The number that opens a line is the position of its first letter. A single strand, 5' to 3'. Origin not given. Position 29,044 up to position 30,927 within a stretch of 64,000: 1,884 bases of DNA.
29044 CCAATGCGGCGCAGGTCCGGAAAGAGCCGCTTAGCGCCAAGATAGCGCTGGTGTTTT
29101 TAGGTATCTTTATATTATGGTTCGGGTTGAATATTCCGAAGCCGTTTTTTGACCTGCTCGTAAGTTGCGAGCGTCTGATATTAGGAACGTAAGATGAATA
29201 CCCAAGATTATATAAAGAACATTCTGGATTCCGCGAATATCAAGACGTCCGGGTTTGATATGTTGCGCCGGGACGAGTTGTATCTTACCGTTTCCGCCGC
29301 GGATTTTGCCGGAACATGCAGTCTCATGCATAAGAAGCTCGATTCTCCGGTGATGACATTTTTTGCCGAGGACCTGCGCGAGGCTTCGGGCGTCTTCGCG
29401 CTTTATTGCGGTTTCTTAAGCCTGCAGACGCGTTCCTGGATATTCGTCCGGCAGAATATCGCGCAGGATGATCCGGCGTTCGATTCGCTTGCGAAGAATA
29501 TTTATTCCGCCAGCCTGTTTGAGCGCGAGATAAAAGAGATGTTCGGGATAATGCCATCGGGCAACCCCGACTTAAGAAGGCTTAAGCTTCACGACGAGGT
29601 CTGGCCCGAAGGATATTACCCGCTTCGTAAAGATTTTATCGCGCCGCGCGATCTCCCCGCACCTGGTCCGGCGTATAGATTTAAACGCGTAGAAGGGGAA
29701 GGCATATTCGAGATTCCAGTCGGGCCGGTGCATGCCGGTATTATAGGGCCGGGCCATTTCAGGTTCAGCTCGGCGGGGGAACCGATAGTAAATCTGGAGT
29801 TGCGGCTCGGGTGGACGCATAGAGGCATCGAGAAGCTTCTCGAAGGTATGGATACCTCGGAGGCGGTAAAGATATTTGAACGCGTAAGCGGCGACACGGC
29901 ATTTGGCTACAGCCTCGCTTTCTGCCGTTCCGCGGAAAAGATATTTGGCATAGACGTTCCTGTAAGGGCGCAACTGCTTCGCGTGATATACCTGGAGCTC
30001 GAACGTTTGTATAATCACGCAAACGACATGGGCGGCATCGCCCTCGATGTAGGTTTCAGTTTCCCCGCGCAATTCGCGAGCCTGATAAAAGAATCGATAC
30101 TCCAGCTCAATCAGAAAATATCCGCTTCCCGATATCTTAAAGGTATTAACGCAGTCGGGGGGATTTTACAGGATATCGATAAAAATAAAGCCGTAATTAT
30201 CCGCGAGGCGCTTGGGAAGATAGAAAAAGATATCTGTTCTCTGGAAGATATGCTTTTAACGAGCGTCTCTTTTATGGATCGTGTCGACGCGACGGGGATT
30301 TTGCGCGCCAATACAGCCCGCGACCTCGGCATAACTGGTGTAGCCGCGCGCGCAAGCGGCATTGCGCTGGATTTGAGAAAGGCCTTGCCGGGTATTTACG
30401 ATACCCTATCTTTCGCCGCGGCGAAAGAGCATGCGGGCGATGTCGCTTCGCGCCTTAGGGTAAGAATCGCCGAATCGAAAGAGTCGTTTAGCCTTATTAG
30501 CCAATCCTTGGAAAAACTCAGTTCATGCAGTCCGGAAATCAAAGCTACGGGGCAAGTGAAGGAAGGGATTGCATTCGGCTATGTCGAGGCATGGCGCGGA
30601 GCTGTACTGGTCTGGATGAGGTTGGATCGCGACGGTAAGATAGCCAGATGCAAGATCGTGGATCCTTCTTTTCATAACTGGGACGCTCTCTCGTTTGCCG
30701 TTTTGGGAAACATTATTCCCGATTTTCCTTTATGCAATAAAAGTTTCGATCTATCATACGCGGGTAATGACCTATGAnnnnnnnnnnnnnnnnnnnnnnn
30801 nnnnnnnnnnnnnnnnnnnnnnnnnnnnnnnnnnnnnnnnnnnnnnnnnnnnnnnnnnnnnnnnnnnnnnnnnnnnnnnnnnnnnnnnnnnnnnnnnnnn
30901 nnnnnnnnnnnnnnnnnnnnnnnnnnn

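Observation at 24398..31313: Six-gene complex-I / group-4-hydrogenase-like module whose catalytic-subunit homologue has lost all four [NiFe] cysteines (Ehr-type complex of unknown function)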

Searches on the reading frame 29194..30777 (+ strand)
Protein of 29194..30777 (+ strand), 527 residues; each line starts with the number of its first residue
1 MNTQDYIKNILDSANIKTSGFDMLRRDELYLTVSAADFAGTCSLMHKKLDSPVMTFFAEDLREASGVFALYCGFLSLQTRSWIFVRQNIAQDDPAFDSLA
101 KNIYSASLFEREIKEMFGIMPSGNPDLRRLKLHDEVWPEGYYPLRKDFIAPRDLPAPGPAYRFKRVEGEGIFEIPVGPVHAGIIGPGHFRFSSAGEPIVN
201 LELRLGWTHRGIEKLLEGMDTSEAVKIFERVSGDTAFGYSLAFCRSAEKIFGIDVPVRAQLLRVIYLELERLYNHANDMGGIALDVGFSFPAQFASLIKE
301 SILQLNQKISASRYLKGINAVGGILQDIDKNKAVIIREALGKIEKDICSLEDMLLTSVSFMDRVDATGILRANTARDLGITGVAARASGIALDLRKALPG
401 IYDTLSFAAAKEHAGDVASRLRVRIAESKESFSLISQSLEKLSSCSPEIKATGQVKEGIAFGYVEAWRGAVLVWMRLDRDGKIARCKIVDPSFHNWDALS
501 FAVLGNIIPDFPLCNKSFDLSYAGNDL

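Call 4: search_protein_families(library=pfam, proteins=[window:29194-30777:+])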
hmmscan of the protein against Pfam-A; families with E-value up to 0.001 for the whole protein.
window:29194-30777:+ (527 aa): 3 families
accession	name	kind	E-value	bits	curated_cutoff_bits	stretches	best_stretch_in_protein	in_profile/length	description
PF00346.24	Complex1_49kDa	-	1e-37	130.2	24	2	285-444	1-161/271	Respiratory-chain NADH dehydrogenase, 49 Kd subunit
PF00329.25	Complex1_30kDa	-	2.7e-18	67.2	22.5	1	32-149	2-119/124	Respiratory-chain NADH dehydrogenase, 30 Kd subunit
PF00374.24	NiFeSe_Hases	-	4e-08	33.1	25.8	1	210-275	1-66/508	Nickel-dependent hydrogenase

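Call 5: search_protein_families(library=ncbifam, proteins=[window:29194-30777:+])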
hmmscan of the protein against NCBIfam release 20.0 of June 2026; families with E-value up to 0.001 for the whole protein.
window:29194-30777:+ (527 aa): 27 families (the best 25 are shown)
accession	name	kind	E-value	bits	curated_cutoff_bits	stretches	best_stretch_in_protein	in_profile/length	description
NF004739.1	PRK06075.1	equivalog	1.9e-62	211.3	360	2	173-444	2-274/384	NADH-quinone oxidoreductase subunit D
TIGR01962.1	NuoD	equivalog_domain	4.5e-54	183.8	459.35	1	175-450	6-280/386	NADH dehydrogenase (quinone) subunit D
NF009808.0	PRK13292.1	equivalog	8.6e-49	166.1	1156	1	70-443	298-680/791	NADH-quinone oxidoreductase subunit B/C/D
NF040602.1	F420_dehyd_FpoD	exception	7.7e-48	163.4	600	1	174-519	10-364/372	F420H2 dehydrogenase subunit FpoD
NF008974.0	PRK12322.1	equivalog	4.6e-46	157.4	522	1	173-510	8-349/366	NADH-quinone oxidoreductase subunit D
NF008728.0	PRK11742.1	equivalog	2.6e-42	145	840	2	174-444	217-488/598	NADH-quinone oxidoreductase subunit C/D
NF005649.0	PRK07415.1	equivalog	1.6e-31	109.7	583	1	174-447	13-288/394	NAD(P)H-quinone oxidoreductase subunit H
TIGR01961.1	NuoC_fam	subfamily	9.4e-13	48.8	122.45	1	60-148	34-118/122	NADH (or F420H2) dehydrogenase, subunit C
NF004734.0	PRK06074.2-1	equivalog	9.5e-11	42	169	1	83-148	86-149/164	NADH-quinone oxidoreductase subunit C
NF033181.1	NiFeSe_hydrog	equivalog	5.9e-10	38.6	600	1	206-267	34-95/507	nickel-dependent hydrogenase large subunit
NF004733.0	PRK06074.1-5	equivalog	1.2e-09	38.1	225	1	25-148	27-149/203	NADH-quinone oxidoreductase subunit C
NF007778.0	PRK10467.1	equivalog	1.6e-09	36.6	969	1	204-275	33-104/567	hydrogenase 2 large subunit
NF040611.1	F420_dehyd_FpoC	exception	1.4e-08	34.8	220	1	84-148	84-146/158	F420H2 dehydrogenase subunit FpoC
NF004735.0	PRK06074.2-2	equivalog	2.1e-08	34.2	176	1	83-148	83-146/158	NADH-quinone oxidoreductase subunit C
TIGR03295.1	frhA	equivalog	4.3e-08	32.5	392.5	1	210-276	41-107/412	coenzyme F420 hydrogenase subunit alpha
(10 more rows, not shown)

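Call 8: search_solved_structures(query=window:29194-30777:+, show_alignments=3)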
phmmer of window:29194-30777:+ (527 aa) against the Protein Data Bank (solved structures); distinct sequences matched with E-value up to 0.001: 121 (the best 60 are shown).
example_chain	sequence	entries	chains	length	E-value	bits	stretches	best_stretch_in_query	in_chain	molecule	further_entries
7z0s_E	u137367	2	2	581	1.9e-70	241.3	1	78-525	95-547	Formate hydrogenlyase subunit 5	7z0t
2fug_4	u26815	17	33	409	3.4e-39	138.2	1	145-443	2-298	NADH-quinone oxidoreductase chain 4 | NADH-QUINONE OXIDOREDUCTASE SUBUNIT 4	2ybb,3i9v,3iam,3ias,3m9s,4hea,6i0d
6cfw_L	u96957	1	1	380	2.1e-36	129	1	172-519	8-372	Membrane-bound hydrogenase subunit alpha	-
7q5y_B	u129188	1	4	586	1.7e-34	122.8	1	173-445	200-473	NADH-quinone oxidoreductase subunit C/D 2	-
8e73_S2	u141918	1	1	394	5.6e-34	121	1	172-444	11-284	NDUS2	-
8bpx_D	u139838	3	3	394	1.6e-33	119.5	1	172-444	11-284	NADH dehydrogenase [ubiquinone] iron-sulfur protein 2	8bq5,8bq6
7aqr_D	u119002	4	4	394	2.1e-33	119.1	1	172-444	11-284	NADH dehydrogenase subunit 7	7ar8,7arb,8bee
7ar7_D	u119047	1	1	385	2.7e-33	118.8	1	172-444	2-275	NADH dehydrogenase [ubiquinone] iron-sulfur protein 2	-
6x89_S2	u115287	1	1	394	1.7e-32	116.2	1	176-444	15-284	NDUS2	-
8ba0_D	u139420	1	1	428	1.8e-32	116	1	175-444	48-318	Complex I-49kD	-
8b9z_D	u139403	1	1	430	1.9e-32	116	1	175-444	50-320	Complex I-49kD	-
7a23_G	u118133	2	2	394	2.1e-32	115.8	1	172-444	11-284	Nad7m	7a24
8esw_S2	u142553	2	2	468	2.6e-32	115.5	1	175-444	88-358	Complex I-49kD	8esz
7awt_D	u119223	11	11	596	2.3e-31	112.4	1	67-442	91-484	NADH-quinone oxidoreductase subunit C/D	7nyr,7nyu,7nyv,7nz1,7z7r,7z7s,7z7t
9taj_C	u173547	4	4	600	2.4e-31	112.3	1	67-442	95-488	NADH-quinone oxidoreductase subunit C/D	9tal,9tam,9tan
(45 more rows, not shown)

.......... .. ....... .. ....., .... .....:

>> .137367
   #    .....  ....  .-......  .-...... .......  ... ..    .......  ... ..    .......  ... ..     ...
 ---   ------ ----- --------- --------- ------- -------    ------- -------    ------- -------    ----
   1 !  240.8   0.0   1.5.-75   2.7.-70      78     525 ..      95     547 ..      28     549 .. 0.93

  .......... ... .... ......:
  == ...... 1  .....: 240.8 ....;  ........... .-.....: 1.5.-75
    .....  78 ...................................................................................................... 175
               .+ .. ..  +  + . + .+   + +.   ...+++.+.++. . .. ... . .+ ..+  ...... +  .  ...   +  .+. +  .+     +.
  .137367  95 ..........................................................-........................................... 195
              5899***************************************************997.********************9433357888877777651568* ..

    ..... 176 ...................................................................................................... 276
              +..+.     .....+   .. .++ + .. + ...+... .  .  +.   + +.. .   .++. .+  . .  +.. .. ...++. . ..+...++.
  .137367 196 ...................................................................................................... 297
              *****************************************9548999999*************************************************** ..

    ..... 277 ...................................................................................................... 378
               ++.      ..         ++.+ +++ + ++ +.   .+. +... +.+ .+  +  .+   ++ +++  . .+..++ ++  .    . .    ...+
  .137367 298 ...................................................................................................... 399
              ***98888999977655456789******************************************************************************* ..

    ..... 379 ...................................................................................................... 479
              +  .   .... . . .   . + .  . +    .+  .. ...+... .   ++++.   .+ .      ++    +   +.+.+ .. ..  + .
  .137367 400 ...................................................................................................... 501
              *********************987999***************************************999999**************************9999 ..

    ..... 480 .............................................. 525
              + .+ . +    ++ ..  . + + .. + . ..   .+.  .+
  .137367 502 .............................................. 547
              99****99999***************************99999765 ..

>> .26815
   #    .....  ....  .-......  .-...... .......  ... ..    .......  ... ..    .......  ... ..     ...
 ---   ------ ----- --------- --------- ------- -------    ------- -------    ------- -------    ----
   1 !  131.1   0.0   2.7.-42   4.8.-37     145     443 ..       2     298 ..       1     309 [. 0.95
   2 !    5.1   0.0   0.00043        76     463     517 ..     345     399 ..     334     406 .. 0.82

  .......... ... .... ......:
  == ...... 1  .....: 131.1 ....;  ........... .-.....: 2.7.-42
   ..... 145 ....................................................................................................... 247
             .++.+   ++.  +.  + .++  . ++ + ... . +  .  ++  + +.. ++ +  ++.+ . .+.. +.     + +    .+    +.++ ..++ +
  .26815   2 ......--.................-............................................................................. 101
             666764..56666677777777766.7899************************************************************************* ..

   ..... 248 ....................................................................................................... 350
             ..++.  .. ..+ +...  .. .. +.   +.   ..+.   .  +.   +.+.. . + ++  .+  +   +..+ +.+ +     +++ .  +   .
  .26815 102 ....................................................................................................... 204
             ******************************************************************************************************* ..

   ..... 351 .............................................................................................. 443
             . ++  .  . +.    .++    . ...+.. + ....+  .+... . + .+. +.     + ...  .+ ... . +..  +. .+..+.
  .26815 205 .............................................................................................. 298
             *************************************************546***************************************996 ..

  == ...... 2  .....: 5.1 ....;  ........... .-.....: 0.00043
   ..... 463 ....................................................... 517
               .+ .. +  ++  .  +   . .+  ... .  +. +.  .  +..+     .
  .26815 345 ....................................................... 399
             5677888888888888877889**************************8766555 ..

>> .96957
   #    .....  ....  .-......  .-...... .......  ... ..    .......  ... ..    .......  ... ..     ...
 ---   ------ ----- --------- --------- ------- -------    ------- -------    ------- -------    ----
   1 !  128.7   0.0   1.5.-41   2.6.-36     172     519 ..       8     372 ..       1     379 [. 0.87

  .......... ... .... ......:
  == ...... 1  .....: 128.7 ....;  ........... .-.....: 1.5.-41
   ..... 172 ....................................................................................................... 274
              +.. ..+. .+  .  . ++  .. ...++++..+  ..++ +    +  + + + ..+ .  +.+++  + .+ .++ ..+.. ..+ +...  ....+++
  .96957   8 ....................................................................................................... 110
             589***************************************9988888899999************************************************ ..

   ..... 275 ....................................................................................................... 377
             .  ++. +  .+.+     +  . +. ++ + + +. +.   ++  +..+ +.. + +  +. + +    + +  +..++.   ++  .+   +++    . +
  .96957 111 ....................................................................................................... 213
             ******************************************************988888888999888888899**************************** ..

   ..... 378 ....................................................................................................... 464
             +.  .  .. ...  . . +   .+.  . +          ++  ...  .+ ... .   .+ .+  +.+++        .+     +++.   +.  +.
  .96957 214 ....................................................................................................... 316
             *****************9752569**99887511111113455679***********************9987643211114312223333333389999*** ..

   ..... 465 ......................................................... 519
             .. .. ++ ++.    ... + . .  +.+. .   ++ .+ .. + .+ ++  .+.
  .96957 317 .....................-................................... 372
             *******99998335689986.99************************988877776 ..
